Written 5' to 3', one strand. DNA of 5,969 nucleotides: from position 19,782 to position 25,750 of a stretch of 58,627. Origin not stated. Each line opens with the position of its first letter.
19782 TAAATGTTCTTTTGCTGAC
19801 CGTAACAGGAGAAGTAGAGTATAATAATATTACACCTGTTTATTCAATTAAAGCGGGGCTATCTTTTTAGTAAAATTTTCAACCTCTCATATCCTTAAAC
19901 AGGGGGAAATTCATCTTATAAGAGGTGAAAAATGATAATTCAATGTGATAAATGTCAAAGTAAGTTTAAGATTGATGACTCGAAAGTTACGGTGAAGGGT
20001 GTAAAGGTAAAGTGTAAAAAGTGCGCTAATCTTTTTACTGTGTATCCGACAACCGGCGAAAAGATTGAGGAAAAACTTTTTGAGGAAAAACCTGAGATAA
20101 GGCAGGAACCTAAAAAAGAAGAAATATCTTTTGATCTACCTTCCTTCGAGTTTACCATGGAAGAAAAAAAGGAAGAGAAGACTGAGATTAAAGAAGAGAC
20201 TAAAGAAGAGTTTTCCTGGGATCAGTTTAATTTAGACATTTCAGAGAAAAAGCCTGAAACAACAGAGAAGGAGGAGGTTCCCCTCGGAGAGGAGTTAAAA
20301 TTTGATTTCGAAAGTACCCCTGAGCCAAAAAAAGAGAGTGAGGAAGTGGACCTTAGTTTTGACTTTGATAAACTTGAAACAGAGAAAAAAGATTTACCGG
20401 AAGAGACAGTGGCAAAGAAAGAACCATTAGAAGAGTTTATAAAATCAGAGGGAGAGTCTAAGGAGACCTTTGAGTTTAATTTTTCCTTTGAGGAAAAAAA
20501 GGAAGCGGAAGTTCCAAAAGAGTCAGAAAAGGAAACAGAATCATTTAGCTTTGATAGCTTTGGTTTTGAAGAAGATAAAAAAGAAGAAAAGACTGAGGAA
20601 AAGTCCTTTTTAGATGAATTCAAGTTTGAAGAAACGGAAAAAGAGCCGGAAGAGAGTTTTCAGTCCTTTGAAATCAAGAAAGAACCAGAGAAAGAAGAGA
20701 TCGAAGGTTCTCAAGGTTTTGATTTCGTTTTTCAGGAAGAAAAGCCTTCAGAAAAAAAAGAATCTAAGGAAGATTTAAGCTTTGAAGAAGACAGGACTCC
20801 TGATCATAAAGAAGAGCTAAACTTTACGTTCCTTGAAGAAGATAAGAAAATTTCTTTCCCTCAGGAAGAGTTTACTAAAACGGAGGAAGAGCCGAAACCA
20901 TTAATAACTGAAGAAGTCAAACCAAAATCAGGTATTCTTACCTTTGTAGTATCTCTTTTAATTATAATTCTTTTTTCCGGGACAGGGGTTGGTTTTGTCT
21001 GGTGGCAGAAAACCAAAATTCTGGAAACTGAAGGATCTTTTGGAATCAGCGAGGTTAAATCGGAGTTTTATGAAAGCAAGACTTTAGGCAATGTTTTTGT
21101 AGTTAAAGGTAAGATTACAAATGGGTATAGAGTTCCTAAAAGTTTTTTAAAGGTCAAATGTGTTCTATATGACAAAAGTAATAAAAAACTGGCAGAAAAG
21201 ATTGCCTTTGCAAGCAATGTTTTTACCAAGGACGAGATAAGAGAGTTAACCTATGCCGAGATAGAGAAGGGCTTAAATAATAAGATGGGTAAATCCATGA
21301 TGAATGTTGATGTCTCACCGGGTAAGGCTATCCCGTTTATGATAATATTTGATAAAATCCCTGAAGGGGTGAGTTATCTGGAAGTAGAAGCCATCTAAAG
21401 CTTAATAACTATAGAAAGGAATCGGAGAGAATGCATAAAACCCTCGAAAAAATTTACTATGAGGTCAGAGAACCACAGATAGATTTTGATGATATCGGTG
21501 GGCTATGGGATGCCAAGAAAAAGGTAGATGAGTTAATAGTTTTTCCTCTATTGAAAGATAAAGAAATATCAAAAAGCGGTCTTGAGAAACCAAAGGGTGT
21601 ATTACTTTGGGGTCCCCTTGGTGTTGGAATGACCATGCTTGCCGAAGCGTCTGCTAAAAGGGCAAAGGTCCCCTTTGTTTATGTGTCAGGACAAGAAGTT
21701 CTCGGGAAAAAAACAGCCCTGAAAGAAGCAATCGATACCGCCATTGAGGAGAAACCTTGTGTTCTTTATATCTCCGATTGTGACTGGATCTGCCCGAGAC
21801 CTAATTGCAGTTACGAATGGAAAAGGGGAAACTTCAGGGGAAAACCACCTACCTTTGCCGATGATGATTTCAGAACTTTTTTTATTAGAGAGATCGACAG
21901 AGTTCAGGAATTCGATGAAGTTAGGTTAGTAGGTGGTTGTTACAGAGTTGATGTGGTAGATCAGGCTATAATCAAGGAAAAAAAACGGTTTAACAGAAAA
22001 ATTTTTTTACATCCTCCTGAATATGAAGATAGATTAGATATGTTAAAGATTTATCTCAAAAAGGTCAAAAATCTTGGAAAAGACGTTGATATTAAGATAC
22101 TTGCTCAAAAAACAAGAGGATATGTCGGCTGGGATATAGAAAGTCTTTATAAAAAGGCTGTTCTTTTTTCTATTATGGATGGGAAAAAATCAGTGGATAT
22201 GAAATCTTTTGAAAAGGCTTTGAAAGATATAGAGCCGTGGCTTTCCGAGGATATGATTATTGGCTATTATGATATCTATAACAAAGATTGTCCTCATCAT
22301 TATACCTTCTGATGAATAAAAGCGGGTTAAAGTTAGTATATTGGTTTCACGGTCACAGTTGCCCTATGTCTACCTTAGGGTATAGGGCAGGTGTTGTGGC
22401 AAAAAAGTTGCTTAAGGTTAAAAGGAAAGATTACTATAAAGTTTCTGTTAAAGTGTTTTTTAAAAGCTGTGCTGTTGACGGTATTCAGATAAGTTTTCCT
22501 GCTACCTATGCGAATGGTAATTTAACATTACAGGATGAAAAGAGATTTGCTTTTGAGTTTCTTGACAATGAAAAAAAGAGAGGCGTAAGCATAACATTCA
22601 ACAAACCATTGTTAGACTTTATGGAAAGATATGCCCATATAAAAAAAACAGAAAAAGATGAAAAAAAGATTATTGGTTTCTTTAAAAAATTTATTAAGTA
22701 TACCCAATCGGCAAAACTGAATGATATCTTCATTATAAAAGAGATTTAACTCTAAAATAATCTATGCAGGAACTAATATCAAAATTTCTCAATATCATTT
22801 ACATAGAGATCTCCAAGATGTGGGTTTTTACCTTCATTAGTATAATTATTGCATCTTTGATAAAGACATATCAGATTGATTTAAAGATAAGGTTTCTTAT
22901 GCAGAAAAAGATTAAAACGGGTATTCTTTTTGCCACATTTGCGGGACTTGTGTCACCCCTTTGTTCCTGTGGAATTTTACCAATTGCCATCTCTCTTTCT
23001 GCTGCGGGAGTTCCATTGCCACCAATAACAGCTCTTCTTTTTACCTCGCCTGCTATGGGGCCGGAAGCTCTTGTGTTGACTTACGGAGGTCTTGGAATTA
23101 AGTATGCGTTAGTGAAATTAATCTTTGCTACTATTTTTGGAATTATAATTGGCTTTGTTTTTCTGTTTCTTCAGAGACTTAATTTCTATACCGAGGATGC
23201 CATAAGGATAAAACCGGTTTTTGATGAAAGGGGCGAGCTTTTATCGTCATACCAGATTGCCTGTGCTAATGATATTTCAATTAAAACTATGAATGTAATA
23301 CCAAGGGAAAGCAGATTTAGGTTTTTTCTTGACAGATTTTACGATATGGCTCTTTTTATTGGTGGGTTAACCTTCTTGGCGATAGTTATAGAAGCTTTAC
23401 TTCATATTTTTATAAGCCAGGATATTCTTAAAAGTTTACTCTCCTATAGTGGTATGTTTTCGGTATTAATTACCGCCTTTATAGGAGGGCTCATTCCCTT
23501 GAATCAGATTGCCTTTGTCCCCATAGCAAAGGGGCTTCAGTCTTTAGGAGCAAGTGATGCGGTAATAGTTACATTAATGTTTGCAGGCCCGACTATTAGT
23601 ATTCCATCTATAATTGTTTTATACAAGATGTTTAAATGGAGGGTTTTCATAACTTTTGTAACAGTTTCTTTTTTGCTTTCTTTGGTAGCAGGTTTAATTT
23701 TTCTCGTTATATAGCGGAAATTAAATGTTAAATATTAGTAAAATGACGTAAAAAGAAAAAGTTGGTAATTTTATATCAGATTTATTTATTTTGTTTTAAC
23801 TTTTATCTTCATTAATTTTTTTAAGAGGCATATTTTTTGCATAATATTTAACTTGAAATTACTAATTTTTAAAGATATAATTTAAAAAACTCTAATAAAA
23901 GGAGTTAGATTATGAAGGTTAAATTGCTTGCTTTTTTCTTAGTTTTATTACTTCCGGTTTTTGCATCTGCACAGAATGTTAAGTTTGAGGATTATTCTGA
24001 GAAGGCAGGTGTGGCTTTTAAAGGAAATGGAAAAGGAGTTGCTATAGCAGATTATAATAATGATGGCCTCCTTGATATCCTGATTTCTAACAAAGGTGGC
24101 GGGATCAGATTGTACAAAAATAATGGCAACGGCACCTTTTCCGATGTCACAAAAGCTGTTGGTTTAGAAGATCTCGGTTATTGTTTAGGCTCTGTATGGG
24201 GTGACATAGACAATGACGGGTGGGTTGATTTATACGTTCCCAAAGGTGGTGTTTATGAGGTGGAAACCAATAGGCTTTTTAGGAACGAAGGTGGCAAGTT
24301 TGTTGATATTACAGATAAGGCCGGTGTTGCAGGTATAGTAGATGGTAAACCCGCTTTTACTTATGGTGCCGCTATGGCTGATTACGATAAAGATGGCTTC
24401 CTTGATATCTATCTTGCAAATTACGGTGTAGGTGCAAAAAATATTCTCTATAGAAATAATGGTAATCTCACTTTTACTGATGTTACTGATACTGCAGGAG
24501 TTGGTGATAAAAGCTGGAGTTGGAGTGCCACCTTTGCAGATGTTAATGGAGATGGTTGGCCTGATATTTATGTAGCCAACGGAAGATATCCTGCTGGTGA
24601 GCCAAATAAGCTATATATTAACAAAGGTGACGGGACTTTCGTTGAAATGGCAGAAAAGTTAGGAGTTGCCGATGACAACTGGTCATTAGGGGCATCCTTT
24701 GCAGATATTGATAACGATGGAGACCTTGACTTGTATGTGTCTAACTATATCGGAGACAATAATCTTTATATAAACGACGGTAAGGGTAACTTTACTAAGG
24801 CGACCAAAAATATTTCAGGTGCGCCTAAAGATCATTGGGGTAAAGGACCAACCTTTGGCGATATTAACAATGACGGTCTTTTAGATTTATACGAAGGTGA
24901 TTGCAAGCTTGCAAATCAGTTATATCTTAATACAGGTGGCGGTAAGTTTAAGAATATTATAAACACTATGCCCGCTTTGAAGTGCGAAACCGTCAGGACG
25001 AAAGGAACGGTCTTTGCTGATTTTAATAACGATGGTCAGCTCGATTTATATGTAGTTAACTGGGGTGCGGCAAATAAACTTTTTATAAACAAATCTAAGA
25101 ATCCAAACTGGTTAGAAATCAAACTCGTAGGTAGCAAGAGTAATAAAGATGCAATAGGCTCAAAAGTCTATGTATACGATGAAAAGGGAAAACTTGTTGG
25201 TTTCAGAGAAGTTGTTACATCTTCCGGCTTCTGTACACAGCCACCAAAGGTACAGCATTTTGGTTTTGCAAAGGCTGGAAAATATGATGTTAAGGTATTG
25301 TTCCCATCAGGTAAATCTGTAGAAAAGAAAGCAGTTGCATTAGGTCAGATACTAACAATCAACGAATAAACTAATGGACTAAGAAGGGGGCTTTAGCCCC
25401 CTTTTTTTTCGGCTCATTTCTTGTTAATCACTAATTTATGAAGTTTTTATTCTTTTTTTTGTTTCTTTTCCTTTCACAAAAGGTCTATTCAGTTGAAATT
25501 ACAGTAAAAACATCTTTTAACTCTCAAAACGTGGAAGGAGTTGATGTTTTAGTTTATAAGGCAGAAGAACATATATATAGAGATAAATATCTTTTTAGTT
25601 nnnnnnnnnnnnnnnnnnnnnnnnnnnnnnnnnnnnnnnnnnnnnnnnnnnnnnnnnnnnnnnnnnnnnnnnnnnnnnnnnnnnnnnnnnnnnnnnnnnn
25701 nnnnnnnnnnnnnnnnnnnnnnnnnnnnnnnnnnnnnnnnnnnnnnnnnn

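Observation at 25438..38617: Eleven-gene translationally coupled operon of exported beta-sandwich and beta-helix paralogues, a membrane SpeE-like enzyme and a Tat/polyferredoxin module: candidate undescribed envelope system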

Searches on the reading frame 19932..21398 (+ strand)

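Call 24: search_protein_families(library=ncbifam, proteins=[window:19932-21398:+], max_evalue=0.001)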
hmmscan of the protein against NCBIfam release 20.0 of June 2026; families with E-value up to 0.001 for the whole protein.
window:19932-21398:+ (488 aa): 2 families
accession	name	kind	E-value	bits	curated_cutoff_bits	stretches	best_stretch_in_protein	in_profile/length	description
TIGR02098.1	MJ0042_CXXC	domain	8.2e-13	47.8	20.9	1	1-38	1-38/38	MJ0042-type zinc finger domain-containing protein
NF033761.1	gliding_GltJ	equivalog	1.2e-09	37.9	450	1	3-61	3-61/671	adventurous gliding motility protein GltJ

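Call 25: search_protein_families(library=pfam, proteins=[window:19932-21398:+], max_evalue=0.001)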
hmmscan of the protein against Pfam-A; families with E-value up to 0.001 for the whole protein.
window:19932-21398:+ (488 aa): 3 families
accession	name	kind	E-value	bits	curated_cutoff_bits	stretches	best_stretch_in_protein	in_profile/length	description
PF13717.11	Zn_ribbon_4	-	9.7e-13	48.3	30.3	1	1-36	1-36/36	zinc-ribbon domain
PF13719.11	Zn_ribbon_5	-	2.9e-12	46.6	29.3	1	1-37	1-37/37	zinc-ribbon domain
PF11906.13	DUF3426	-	1.9e-07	31.7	27.7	1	376-481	56-141/147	Protein of unknown function (DUF3426)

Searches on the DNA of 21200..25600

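Call 64: search_rna_families(source=window, start=21200, end=25600, threshold=evalue, max_evalue=1)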
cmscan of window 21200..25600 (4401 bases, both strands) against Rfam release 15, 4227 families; matches with E-value up to 1: 3.
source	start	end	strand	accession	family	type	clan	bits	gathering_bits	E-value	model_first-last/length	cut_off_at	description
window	25325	25414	+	RF02029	sraA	Gene; sRNA;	-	29.3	56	0.14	1-95/95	no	sraA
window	25381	25540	-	RF00082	SraG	Gene; sRNA;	-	22.9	50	0.87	1-177/177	no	SraG RNA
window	25373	25465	-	RF01675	CrcZ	Gene; sRNA;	-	18.5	95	0.056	281-373/398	no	Pseudomonas sRNA CrcZ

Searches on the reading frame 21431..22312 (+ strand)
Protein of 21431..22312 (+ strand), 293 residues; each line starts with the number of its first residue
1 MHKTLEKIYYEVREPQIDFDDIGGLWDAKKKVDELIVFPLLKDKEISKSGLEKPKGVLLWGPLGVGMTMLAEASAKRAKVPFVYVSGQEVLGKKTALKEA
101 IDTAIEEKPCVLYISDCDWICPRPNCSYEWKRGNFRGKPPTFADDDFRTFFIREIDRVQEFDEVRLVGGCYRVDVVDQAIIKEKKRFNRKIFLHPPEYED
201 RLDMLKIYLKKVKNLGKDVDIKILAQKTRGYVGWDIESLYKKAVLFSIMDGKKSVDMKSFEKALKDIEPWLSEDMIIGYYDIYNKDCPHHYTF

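Call 5: search_protein_families(library=pfam, proteins=[window:21431-22312:+], max_evalue=0.01)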
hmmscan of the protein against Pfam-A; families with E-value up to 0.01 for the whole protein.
window:21431-22312:+ (293 aa): 3 families
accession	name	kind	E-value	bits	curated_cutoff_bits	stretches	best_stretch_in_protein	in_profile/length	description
PF00004.35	AAA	-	7.1e-15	56.1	21.2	1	57-193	1-129/131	ATPase family associated with various cellular activities (AAA)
PF17862.7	AAA_lid_3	-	3e-10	39.9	27.2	1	218-262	1-45/45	AAA+ lid domain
PF23902.1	AAA_lid_PRS2_C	-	7e-05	23.3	34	1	199-267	2-70/73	PRS2 AAA+ lid C-terminal domain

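Call 24: search_protein_families(library=ncbifam, proteins=[window:21431-22312:+], max_evalue=0.001)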
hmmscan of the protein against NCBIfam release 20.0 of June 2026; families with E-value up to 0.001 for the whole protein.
window:21431-22312:+ (293 aa): 11 families
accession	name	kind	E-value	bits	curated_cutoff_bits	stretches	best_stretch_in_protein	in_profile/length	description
NF003069.1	PRK03992.1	subfamily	3e-42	145.1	500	1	13-268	124-373/379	proteasome-activating nucleotidase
TIGR01243.1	CDC48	subfamily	7.4e-42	143.6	802.65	1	5-267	440-692/733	CDC48 family AAA ATPase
TIGR01242.2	TIGR01242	subfamily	3.8e-41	141.3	500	1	13-267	107-355/362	proteasome-activating nucleotidase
NF047747.1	PrtsmActNtasePan2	equivalog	1.1e-37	130.3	700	1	13-268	144-393/397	proteasome-activating nucleotidase Pan2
TIGR01241.2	FtsH_fam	equivalog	8.8e-36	123.8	600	1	7-266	150-401/598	ATP-dependent zinc metalloprotease FtsH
NF047748.1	PrtsmActNtasePan1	equivalog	9.3e-33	113.8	750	1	13-268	141-390/405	proteasome-activating nucleotidase Pan1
NF008004.0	PRK10733.1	equivalog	1.2e-27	96.2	1008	1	18-266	150-391/644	ATP-dependent zinc metalloprotease FtsH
NF041006.2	cell_div_CdvC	equivalog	4.7e-25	88.3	650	1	14-284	97-366/370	cell division protein CdvC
TIGR03689.1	pup_AAA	equivalog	4.7e-16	58.6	504.75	2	14-76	176-238/512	proteasome ATPase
NF042959.1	IteA_antiphage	equivalog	1.3e-12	47.5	510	2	174-260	236-317/367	anti-phage ATPase IteA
NF003229.0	PRK04195.1-5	equivalog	0.00063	18.6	280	0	50-107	39-96/413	replication factor C large subunit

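Call 51: search_solved_structures(query=window:21431-22312:+, max_evalue=1e-10)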
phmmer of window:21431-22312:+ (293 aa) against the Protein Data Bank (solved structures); distinct sequences matched with E-value up to 1e-10: 258 (the best 60 are shown).
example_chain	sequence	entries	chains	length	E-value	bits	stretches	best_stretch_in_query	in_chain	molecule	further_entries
5vc7_A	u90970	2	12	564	1.3e-63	218.2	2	12-279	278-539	VCP-like ATPase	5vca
5g4g_A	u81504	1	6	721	2.1e-62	214.2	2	12-279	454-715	VCP-LIKE ATPASE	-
5g4f_A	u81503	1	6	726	2.2e-62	214.2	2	12-279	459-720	VCP-LIKE ATPASE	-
9m4n_A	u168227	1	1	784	2.7e-56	194.2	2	12-253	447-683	Cell division control protein 48 homolog A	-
9m3v_A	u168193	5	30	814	3e-56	194.1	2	12-253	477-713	Cell division control protein 48 homolog A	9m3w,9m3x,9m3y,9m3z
7rlh_A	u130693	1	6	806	1.6e-54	188.3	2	12-254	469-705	Transitional endoplasmic reticulum ATPase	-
7rlb_A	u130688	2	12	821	1.7e-54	188.3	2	12-254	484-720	Transitional endoplasmic reticulum ATPase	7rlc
7rlg_A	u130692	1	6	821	1.7e-54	188.3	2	12-254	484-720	Transitional endoplasmic reticulum ATPase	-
7wub_D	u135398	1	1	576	1.9e-54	188.1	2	12-254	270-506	Transitional endoplasmic reticulum ATPase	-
5c18_A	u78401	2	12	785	2.2e-54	187.9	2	12-254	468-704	Transitional endoplasmic reticulum ATPase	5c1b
8yka_A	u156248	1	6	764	2.6e-54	187.7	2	12-254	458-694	Transitional endoplasmic reticulum ATPase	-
9y0b_A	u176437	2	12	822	2.6e-54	187.7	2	12-254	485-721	Transitional endoplasmic reticulum ATPase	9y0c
7rlj_A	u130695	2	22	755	2.7e-54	187.7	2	12-254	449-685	Transitional endoplasmic reticulum ATPase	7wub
7wub_C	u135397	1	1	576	2.7e-54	187.6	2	12-252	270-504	Transitional endoplasmic reticulum ATPase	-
7bp9_A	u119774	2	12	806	2.7e-54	187.6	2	12-254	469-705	Transitional endoplasmic reticulum ATPase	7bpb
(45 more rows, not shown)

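Call 85: find_homologous_proteins(query=window:21431-22312:+, max_evalue=1e-20)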
Query window:21431-22312:+ (293 aa): 353 proteins with E <= 1e-20 among 1839 candidates; the best 120 are listed.
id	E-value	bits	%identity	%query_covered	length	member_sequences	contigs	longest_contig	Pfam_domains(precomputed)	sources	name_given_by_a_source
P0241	2.0e-183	627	91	100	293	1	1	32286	PF00004.36,PF17862.8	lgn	-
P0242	6.2e-183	625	91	100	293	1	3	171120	PF00004.36,PF17862.8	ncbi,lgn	-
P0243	3.7e-176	603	87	100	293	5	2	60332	PF00004.36,PF17862.8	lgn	-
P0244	3.3e-174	596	87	100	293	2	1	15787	PF23902.1,PF00004.36,PF17862.8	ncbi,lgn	-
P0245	2.2e-153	528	75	100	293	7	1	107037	PF00004.36,PF17862.8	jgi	-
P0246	2.4e-153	528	75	100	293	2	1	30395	PF00004.36,PF17862.8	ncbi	-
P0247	1.5e-152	525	74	100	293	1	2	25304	PF00004.36,PF17862.8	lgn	-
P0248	1.8e-152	525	75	100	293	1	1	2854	PF00004.36,PF17862.8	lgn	-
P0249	9.6e-151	519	74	100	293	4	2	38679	PF00004.36,PF17862.8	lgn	-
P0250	1.8e-150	518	75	100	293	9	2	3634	PF00004.36,PF17862.8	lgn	-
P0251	2.4e-149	515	74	100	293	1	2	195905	PF00004.36,PF17862.8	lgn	-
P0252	1.7e-146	505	74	100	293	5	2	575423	PF00004.36,PF17862.8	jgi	jgi:SpoVK/Ycf46/Vps4 family AAA+-type ATPase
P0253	1.7e-115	404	60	100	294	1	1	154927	PF00004.36,PF17862.8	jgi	jgi:transitional endoplasmic reticulum ATPase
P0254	1.8e-114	400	59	100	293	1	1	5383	PF00004.36,PF17862.8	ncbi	-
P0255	2.9e-114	399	59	100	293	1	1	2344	PF00004.36,PF17862.8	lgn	-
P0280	1.6e-106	374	55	100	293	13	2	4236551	PF00004.36,PF17862.8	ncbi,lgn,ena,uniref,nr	ncbi:AAA family ATPase [Deferrisoma camini]|uniref:AAA family ATPase n=1 Tax=Deferrisoma camini TaxI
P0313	3.7e-104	366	55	100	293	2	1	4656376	PF00004.36,PF17862.8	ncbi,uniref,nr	ncbi:hypothetical protein DESUT3_30140 [Desulfuromonas versatilis]|uniref:AAA family ATPase n=1 Tax=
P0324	1.2e-103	365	55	100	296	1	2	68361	PF00004.36,PF17862.8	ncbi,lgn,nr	ncbi:MAG: AAA family ATPase [Nitrospirae bacterium]|nr:AAA family ATPase [Nitrospirota bacterium] MB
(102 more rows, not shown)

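Call 86: find_encoding_contigs(protein=P0324, flank=10000, max_places=1)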
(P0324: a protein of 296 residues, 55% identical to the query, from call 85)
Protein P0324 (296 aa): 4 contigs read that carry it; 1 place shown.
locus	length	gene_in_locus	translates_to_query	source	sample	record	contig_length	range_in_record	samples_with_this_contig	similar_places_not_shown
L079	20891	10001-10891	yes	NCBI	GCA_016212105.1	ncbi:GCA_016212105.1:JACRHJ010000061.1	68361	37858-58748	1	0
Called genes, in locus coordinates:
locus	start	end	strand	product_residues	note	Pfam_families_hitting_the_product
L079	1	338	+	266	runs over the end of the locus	PF01177:Asp_Glu_race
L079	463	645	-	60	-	PF07927:HicA_toxin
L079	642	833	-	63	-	-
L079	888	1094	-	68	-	-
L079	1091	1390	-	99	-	PF04365:BrnT_toxin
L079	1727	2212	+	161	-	PF00011:HSP20, PF17886:ArsA_HSP20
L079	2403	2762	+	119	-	PF21157:DksA_N, PF01258:zf-dskA_traR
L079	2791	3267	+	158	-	PF03358:FMN_red, PF12641:Flavodoxin_3 (weak), PF12724:Flavodoxin_5, PF00258:Flavodoxin_1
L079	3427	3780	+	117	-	PF01909:NTP_transf_2, PF18765:Polbeta (weak)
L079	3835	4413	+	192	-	PF01613:Flavin_Reduct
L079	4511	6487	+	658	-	PF13424:TPR_12 (faint), PF13428:TPR_14 (faint), PF00515:TPR_1 (faint), PF07719:TPR_2 (faint), PF14559:TPR_19 (faint), PF13414:TPR_11, PF13432:TPR_16 (weak), PF13431:TPR_17 (weak), +3 more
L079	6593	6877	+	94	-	-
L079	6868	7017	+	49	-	-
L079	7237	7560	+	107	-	-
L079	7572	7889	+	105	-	-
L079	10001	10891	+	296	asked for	PF00004:AAA, PF17862:AAA_lid_3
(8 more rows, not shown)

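Call 87: find_encoding_contigs(protein=P0280, flank=10000, max_places=1)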
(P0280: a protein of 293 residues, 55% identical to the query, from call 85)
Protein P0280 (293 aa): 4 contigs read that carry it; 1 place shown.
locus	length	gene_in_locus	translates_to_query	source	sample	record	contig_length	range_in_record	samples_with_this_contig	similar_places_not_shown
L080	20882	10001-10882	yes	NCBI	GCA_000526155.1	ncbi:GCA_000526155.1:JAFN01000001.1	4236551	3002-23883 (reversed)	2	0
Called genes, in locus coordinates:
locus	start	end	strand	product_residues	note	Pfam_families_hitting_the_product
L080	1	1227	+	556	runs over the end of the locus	PF00989:PAS, PF08448:PAS_4, PF13426:PAS_9, PF00158:Sigma54_activat, PF14532:Sigma54_activ_2, PF07728:AAA_5, PF25601:AAA_lid_14, PF02954:HTH_8, +2 more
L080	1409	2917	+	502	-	PF14522:Cytochrome_C7 (faint), PF02085:Cytochrom_CIII (faint), PF14537:Cytochrom_c3_2 (weak), PF22113:Mtrc-MtrF_II-IV_dom (faint), PF09699:Paired_CXXCH_1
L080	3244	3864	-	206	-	PF02954:HTH_8, PF13556:HTH_30 (weak)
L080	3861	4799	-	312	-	PF01207:Dus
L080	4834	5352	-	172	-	PF00578:AhpC-TSA, PF08534:Redoxin, PF13098:Thioredoxin_2 (weak), PF13905:Thioredoxin_8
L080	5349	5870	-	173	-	PF00578:AhpC-TSA, PF08534:Redoxin, PF13098:Thioredoxin_2 (weak), PF13905:Thioredoxin_8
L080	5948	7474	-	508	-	PF09699:Paired_CXXCH_1 (faint), PF13435:Cytochrome_C554 (faint), PF14522:Cytochrome_C7 (faint), PF14537:Cytochrom_c3_2 (faint), PF22113:Mtrc-MtrF_II-IV_dom (faint)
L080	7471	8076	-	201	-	-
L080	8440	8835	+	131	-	-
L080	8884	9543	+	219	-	PF00072:Response_reg, PF13936:HTH_38, PF00196:GerE, PF04545:Sigma70_r4 (faint)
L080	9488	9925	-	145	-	PF00011:HSP20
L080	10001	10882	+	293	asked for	PF00004:AAA, PF17862:AAA_lid_3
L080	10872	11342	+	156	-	PF02663:FmdE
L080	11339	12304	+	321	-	PF03773:ArsP_1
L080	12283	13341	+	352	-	PF10670:DUF4198 (faint), PF13620:CarboxypepD_reg (weak)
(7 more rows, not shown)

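Call 92: find_encoding_contigs(protein=P0313, flank=10000, max_places=1)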
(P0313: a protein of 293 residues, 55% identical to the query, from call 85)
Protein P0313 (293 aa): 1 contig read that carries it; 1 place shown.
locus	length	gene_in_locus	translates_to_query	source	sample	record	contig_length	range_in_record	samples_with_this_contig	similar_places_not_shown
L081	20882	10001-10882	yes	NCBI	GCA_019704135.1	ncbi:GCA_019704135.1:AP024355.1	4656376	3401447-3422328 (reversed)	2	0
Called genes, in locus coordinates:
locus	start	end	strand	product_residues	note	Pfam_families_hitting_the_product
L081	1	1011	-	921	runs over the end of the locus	PF02743:dCache_1, PF17201:Cache_3-Cache_2 (weak), PF00672:HAMP, PF00989:PAS, PF08448:PAS_4 (weak), PF13426:PAS_9, PF00990:GGDEF, PF00563:EAL, +1 more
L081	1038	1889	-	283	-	PF12849:PBP_like_2, PF13531:SBP_bac_11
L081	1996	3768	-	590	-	PF03600:CitMHS, PF02080:TrkA_C, PF00939:Na_sulph_symp (weak)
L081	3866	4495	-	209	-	PF02581:TMP-TENI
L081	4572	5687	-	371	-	PF04055:Radical_SAM, PF06968:BATS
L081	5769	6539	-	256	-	PF05690:ThiG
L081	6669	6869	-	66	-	PF02597:ThiS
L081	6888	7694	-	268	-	PF14453:ThiS-like, PF00899:ThiF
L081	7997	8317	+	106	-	-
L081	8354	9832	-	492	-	PF00370:FGGY_N, PF02782:FGGY_C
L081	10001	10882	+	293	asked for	PF00004:AAA, PF17862:AAA_lid_3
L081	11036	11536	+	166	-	PF02663:FmdE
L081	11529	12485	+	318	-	PF03773:ArsP_1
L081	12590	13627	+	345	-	PF10670:DUF4198 (faint), PF13620:CarboxypepD_reg (weak)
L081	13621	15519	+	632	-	PF05048:NosD, PF13229:Beta_helix, PF13360:PQQ_2, PF01011:PQQ (faint), PF13570:Beta-prop_ACSF4, PF13360:PQQ_2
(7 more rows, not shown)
